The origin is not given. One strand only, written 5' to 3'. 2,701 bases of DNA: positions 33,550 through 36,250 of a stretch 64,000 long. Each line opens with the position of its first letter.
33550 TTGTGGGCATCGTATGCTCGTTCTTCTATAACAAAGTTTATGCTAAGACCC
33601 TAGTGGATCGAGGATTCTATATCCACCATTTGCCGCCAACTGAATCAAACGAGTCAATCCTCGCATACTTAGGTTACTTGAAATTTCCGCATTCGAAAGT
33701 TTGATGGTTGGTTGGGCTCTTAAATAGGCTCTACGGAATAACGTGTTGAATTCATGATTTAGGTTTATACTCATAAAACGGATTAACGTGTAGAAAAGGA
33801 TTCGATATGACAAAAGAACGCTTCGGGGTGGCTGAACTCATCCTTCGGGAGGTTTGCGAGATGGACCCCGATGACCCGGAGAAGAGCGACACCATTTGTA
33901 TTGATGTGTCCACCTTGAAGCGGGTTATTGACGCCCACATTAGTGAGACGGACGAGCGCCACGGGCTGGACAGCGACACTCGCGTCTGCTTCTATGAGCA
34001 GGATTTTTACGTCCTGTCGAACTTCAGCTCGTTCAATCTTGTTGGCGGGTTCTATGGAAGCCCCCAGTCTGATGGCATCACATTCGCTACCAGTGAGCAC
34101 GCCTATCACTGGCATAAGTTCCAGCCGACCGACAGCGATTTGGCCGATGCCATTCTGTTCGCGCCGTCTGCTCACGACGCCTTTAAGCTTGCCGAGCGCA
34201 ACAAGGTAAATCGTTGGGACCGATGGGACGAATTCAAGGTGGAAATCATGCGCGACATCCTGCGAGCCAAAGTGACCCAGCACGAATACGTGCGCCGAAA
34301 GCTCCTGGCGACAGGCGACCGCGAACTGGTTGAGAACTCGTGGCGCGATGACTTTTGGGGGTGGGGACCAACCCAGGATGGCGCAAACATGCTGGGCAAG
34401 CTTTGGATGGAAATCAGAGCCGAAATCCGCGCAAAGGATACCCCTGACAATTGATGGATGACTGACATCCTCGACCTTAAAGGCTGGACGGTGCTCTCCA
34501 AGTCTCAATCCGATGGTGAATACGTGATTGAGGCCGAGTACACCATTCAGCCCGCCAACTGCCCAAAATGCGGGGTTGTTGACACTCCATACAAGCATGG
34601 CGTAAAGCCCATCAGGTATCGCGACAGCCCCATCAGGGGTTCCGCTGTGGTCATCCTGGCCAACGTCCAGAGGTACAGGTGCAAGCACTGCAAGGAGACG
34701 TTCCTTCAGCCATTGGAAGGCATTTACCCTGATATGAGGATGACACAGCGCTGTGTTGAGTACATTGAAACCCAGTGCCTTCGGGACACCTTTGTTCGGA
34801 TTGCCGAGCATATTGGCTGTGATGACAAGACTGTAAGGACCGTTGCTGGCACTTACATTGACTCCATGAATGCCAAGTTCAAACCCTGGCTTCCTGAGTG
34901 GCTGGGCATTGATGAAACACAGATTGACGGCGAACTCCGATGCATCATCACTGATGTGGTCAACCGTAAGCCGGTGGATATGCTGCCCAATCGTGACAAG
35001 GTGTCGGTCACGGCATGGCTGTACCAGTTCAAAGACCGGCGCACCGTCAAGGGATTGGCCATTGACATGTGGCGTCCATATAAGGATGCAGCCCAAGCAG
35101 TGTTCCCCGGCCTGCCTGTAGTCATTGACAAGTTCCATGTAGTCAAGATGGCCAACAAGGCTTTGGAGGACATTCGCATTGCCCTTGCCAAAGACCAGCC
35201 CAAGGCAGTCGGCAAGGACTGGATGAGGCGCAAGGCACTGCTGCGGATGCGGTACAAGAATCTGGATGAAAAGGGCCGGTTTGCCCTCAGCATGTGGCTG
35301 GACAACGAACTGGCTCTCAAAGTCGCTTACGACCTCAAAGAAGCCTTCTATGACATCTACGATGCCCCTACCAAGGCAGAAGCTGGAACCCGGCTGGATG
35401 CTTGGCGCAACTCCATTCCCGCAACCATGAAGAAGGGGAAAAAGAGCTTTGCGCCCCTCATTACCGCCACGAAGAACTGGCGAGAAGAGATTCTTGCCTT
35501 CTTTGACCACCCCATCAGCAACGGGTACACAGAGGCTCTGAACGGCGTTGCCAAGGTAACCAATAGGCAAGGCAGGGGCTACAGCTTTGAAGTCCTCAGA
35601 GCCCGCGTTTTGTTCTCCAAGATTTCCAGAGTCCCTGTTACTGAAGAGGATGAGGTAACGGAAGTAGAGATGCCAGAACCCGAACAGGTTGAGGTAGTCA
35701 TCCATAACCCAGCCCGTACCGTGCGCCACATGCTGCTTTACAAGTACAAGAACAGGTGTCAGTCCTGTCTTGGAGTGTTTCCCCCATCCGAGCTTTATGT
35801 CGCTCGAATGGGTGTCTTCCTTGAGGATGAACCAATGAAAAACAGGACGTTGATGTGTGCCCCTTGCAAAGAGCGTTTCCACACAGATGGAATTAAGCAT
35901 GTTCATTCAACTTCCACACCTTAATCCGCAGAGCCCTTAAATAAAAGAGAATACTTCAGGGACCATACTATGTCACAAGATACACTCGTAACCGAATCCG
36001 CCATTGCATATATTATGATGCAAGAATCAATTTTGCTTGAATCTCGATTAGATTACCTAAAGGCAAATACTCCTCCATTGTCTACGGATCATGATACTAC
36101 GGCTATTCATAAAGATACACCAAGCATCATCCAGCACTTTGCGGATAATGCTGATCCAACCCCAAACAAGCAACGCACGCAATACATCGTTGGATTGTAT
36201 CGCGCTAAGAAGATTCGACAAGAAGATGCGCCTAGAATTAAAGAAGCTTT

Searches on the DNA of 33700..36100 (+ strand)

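Call 86: search_dna_similar(query=window:33700-36100:+, collection=plasmids, mode=near, max_rows=12)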
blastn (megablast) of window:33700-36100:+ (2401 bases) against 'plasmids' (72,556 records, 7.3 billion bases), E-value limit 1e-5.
No match.

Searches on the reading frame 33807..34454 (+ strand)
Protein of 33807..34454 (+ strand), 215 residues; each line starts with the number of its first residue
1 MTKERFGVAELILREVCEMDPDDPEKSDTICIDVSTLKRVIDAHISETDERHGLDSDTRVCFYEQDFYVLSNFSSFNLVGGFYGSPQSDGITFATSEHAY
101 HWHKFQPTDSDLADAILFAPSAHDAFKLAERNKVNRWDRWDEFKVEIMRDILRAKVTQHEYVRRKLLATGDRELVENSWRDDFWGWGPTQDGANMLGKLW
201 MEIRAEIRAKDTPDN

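Call 11: search_protein_families(library=pfam, proteins=[window:33807-34454:+], max_evalue=0.001)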
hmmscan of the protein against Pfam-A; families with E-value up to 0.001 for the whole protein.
window:33807-34454:+ (215 aa): 1 family
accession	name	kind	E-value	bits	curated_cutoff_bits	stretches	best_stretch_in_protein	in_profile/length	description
PF08719.17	NADAR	-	1.4e-30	107.1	35.1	1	62-208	2-163/163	NADAR domain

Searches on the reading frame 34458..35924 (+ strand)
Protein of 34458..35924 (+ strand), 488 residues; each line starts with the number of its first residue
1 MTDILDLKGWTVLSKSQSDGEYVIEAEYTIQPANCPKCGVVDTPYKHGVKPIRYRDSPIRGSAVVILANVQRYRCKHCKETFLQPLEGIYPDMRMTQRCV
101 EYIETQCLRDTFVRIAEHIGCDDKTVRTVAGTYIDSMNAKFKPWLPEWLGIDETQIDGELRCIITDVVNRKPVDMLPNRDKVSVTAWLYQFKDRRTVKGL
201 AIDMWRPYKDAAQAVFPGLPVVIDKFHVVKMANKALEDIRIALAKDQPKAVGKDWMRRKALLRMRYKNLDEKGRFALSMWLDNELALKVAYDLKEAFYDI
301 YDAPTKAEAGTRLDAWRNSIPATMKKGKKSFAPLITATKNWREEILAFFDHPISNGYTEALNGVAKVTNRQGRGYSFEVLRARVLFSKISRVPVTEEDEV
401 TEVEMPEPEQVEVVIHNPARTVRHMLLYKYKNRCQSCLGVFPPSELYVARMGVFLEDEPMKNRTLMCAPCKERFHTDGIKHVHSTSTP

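Call 11: search_protein_families(library=pfam, proteins=[window:34458-35924:+], max_evalue=0.001)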
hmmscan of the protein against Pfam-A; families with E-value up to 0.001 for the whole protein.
window:34458-35924:+ (488 aa): 3 families
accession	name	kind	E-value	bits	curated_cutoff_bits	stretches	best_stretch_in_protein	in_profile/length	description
PF01610.23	DDE_Tnp_ISL3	-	5.4e-55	187.2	23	1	149-384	1-240/240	Transposase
PF14690.11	Zn_ribbon_ISL3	-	1.4e-11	45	25.5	1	32-78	2-47/47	zinc-finger of transposase IS204/IS1001/IS1096/IS1165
PF13542.12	HTH_Tnp_ISL3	-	0.0002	21.2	27.4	1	94-129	11-46/51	Helix-turn-helix domain of transposase family ISL3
